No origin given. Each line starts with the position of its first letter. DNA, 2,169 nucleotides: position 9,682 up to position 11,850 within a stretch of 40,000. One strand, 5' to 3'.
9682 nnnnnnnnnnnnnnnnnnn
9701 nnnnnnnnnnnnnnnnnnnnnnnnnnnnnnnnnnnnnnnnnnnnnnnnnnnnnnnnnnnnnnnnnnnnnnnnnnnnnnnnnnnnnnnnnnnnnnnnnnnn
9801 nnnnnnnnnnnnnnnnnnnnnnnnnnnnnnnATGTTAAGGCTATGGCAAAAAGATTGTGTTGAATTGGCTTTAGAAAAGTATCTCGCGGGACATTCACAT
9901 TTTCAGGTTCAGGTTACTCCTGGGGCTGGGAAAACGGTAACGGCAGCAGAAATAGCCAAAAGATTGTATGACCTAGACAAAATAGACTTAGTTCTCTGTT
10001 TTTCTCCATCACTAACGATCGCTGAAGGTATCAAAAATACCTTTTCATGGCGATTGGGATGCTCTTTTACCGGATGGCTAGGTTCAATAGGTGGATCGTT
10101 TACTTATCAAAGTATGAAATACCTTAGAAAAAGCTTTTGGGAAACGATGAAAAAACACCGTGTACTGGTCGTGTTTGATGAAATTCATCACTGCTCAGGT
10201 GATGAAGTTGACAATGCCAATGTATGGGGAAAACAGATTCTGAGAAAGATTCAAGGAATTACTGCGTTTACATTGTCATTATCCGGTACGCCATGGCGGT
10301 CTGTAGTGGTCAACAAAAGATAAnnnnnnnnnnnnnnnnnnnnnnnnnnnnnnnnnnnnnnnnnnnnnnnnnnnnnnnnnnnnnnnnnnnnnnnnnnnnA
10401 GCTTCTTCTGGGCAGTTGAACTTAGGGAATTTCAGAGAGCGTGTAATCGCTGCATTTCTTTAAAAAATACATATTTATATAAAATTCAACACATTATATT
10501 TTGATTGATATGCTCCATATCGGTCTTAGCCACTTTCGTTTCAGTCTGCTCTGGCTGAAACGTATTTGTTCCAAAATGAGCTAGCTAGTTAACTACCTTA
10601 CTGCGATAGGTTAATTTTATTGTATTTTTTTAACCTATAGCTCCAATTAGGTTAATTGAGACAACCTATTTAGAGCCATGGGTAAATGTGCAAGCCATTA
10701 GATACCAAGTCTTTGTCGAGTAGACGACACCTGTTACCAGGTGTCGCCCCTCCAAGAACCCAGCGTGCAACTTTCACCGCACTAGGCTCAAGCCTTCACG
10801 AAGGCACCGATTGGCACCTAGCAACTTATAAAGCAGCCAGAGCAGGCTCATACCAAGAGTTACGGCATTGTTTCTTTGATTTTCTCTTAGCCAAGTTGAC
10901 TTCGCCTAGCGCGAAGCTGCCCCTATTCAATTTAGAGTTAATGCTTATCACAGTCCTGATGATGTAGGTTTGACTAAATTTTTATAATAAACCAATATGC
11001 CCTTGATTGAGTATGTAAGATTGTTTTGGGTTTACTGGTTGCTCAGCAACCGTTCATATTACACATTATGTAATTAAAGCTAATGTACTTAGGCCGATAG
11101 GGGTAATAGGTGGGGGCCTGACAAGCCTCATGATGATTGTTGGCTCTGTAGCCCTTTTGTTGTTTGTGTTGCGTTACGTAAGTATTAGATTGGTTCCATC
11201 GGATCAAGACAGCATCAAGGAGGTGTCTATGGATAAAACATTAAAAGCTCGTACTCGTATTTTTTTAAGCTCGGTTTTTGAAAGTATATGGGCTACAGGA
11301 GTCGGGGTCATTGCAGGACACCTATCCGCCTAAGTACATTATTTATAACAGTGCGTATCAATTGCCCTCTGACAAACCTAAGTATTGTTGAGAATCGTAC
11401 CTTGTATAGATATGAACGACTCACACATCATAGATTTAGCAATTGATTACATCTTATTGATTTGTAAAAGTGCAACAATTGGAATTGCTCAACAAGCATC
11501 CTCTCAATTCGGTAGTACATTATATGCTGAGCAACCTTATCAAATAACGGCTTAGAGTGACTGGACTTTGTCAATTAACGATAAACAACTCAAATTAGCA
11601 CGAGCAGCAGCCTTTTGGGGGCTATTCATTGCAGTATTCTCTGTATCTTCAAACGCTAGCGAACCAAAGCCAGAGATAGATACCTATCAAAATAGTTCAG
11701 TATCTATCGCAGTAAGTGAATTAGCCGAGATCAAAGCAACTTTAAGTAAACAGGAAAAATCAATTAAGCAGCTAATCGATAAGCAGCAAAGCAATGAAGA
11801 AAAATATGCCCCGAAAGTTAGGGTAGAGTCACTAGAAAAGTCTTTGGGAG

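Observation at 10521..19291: Cargo is organised as three cassettes separated by four direct copies of a conserved boundary repeat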

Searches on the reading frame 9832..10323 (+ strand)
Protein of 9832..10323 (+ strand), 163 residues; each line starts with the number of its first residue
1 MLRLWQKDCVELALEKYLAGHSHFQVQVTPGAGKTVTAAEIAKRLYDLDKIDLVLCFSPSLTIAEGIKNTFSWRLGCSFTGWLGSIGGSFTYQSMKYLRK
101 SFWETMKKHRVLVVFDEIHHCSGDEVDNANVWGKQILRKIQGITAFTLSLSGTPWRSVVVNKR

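Call 11: search_protein_families(library=pfam, proteins=[window:9832-10323:+], max_evalue=0.01)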
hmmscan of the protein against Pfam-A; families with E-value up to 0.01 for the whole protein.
window:9832-10323:+ (163 aa): 4 families
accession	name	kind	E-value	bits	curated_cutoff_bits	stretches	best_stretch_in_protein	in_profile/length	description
PF04851.21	ResIII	-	2.9e-14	53.7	22.5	1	2-154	4-162/164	Type III restriction enzyme, res subunit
PF00270.35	DEAD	-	2.9e-05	24.3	26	1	13-154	7-160/167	DEAD/DEAH box helicase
PF00004.35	AAA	-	9e-05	23.4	21.2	1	29-139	6-91/131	ATPase family associated with various cellular activities (AAA)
PF13401.12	AAA_22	-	0.00033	21.4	27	1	30-154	14-124/130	AAA domain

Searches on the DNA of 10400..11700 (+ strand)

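Call 15: search_dna_similar(query=window:10440-10640:+, collection=plasmids, mode=distant, max_evalue=0.01)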
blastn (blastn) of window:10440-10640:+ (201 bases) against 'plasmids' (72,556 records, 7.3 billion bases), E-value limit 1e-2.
Records with a match: 1; places in all: 1; records where one place covers at least 80% of the query: 0.
Best place of each record, by identity: 60-80% 1.
By first word of the organism name: Pseudoalteromonas 1.
By predicted mobility (MOB-suite, as given by PLSDB): non-mobilizable 1.
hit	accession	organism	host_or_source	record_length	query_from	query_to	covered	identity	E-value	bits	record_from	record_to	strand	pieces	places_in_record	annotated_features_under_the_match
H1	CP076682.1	Pseudoalteromonas shioyasakiensis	isolated microorganism,Ocean water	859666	132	200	34%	78.1%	8e-6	57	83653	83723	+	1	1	none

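Call 68: get_annotated_region(hit=H1, flank=8000)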
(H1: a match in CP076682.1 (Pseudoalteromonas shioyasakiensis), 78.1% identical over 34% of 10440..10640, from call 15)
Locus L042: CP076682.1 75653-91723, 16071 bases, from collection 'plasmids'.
description: Pseudoalteromonas shioyasakiensis strain A316 plasmid megaplasmid, complete sequence
organism: Pseudoalteromonas shioyasakiensis (NCBI taxid 1190813)
taxonomy: Bacteria; Pseudomonadota; Gammaproteobacteria; Alteromonadales; Pseudoalteromonadaceae; Pseudoalteromonas; Pseudoalteromonas shioyasakiensis
host: -; source: isolated microorganism,Ocean water; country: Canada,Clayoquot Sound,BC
typing (MOB-suite, as given by PLSDB): non-mobilizable
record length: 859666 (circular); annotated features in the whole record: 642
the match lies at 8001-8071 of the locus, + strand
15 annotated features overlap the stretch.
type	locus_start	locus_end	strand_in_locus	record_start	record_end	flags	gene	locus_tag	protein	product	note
CDS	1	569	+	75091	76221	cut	rnd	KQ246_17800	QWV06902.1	ribonuclease D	-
CDS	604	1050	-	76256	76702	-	-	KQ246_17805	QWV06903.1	hypothetical protein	-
CDS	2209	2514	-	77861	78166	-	-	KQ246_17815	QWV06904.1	DUF3240 family protein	-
CDS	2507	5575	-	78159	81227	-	-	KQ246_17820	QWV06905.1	CusA/CzcA family heavy metal efflux RND transporter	-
CDS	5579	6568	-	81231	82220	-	-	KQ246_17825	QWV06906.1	hypothetical protein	-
CDS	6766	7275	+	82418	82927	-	-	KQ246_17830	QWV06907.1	LuxR C-terminal-related transcriptional regulator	-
CDS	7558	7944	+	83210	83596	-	-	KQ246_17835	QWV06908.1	SgcJ/EcaC family oxidoreductase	-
CDS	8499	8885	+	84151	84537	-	-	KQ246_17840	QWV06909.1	hypothetical protein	-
CDS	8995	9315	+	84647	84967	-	-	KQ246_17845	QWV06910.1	DUF2834 domain-containing protein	-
CDS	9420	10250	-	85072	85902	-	-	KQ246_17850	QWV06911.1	sugar phosphate isomerase/epimerase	-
CDS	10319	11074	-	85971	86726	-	-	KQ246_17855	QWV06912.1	gluconate 2-dehydrogenase subunit 3 family protein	-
CDS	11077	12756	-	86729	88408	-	-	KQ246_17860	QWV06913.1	GMC family oxidoreductase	-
CDS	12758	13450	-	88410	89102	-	-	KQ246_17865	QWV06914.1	DUF1080 domain-containing protein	-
CDS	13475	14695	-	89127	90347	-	-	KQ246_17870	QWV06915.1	MFS transporter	-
CDS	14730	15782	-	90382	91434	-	-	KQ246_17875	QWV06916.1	sugar phosphate isomerase/epimerase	-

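Call 98: search_rna_families(source=window, start=10400, end=11700, threshold=evalue, max_evalue=10, show_alignments=1)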
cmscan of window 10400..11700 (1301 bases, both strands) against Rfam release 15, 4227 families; matches with E-value up to 10: 7.
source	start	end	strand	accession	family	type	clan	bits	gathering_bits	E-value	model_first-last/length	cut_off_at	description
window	10715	10791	-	RF00029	Intron_gpII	Intron;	-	54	40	1.6e-09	1-77/77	no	Group II catalytic intron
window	10578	10643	-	RF00349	snoR11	Gene; snRNA; snoRNA; CD-box;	-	21.6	50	0.92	1-90/90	no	Small nucleolar RNA R11/Z151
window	10566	10708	-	RF01606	plasmodium_snoR31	Gene; snRNA; snoRNA; HACA-box;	-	21.6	60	4.5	1-145/145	no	small nucleolar RNA snoR31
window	11379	11475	+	RF00782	MIR480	Gene; miRNA;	-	21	35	9.4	1-140/140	no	MIR480 microRNA precursor family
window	10424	10467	-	RF00480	HIV_FE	Cis-reg; frameshift_element;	-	20.7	45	4.2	1-52/52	no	HIV Ribosomal frameshift signal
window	10610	10706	+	RF02485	GlsR22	Gene; snRNA; snoRNA; HACA-box;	-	17.8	100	2.4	1-150/150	no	Small nucleolar RNA GlsR22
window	11488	11609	+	RF01446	S_pombe_snR95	Gene; snRNA; snoRNA; HACA-box;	-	14.2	60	6.9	1-222/222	no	small nucleolar RNA snR95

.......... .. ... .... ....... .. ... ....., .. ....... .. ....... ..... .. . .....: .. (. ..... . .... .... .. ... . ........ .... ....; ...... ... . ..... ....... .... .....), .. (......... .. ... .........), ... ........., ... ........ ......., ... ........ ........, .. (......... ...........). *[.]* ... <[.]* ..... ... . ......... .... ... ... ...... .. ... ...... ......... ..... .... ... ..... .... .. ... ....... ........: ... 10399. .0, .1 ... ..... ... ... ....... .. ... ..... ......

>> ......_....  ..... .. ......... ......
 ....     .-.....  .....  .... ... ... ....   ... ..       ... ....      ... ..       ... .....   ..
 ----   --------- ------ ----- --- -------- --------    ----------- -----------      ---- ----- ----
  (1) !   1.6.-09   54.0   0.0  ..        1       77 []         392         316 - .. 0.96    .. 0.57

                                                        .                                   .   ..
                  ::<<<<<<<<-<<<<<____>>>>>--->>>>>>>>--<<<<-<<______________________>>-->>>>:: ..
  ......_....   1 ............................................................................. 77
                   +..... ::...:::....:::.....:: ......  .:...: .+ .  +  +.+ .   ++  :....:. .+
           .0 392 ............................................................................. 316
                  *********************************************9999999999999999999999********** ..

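Call 105: build_rna_model(alignment_id=A2, structure=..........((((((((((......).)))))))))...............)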
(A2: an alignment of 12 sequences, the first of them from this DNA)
Model R1 built from alignment A2 (12 sequences, 52 columns); structure: as given.
model positions 51; base pairs 10; branch points 0; effective number of sequences 10.77; information 1.086 bits per position. Calibrated on 0.2 Mb of random sequence (short: E-values are rough).
structure used (alignment columns):
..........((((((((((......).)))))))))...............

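Call 106: search_with_rna_model(model_id=R1, sources=[window, L015, L013, L023, L024, L034, L035, L036, L037, L038, L039, L040, L041, L042, L043, L044, L045, L046, L050, L056, L057, L058, L061, L071, L072, L075, L076, L081], max_evalue=1)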
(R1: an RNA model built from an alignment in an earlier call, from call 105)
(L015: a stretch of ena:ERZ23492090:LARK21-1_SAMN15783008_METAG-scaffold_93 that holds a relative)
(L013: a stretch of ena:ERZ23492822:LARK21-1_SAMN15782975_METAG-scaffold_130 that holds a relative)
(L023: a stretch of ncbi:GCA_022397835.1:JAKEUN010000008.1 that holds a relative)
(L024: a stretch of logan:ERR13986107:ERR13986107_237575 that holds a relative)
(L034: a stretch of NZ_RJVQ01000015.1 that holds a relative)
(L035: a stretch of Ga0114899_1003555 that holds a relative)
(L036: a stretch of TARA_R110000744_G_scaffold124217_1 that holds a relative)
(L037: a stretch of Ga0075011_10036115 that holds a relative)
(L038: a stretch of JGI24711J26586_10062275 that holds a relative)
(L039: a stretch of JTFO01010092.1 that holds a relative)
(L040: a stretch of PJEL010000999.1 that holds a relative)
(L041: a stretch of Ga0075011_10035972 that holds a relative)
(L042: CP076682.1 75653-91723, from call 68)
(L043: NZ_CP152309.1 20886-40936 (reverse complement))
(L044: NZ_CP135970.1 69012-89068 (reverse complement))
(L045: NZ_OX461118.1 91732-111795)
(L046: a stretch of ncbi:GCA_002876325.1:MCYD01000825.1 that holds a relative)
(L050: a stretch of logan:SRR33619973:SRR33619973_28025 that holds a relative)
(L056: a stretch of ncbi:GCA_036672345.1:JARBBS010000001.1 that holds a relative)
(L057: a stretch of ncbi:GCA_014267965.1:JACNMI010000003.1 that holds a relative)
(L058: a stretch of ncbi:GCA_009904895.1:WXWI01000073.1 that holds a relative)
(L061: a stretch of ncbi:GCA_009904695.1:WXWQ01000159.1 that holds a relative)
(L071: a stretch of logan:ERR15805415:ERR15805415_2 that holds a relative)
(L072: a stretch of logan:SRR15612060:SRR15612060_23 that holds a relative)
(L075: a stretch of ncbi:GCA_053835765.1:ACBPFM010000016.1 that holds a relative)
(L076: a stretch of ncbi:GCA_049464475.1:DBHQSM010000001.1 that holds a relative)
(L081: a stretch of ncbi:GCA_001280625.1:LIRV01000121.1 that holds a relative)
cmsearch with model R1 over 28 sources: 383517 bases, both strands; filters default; matches with E-value up to 1: 33.
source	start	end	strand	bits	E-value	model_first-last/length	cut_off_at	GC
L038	222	272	-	76.2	2.4e-15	1-51/51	no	0.43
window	14870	14920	+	74.5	6.1e-15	1-51/51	no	0.47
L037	2039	2089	+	71.5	3.1e-14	1-51/51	no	0.51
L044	10011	10061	+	67.9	2.3e-13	1-51/51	no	0.45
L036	68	118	-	63.1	3.2e-12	1-51/51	no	0.39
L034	7241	7291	+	62.5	4.7e-12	1-51/51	no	0.39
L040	110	159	-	62.3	5.3e-12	1-51/51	no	0.4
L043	10005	10053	+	61.3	9.1e-12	1-51/51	no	0.45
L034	434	480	+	61.2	9.5e-12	1-51/51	no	0.53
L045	8090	8141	+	61.1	9.8e-12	1-51/51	no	0.48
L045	10011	10062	+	60.9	1.1e-11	1-51/51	no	0.5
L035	5468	5517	+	60.2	1.6e-11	1-51/51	no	0.42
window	10527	10577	+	58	5.7e-11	1-51/51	no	0.41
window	16694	16745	+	56.7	1.1e-10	1-51/51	no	0.42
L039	977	1024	-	56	1.6e-10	1-51/51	no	0.4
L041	1135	1200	+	52.2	1.4e-09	1-51/51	no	0.5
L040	3880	3924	-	46.6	3e-08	1-51/51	no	0.36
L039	979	1028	+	28.3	0.00079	1-51/51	no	0.38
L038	238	261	+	27.9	0.00098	12-35/51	no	0.5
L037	2049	2074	-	24.3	0.0071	11-36/51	no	0.58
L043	10015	10040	-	22.7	0.017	11-36/51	no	0.42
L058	2868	2898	+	21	0.045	1-51/51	no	0.32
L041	1146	1169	-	20.9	0.046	12-35/51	no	0.54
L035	7674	7729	+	20.3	0.064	1-51/51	no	0.43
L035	5479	5502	-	20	0.077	12-35/51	no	0.46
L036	84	107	+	20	0.077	12-35/51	no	0.46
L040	125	148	+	20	0.077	12-35/51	no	0.46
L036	6156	6199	-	16.7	0.48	1-51/51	no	0.52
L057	7799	7829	+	16.5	0.53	1-51/51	no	0.42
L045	8100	8126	-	16.2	0.65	11-36/51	no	0.52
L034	444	469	-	15.9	0.74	11-36/51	no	0.54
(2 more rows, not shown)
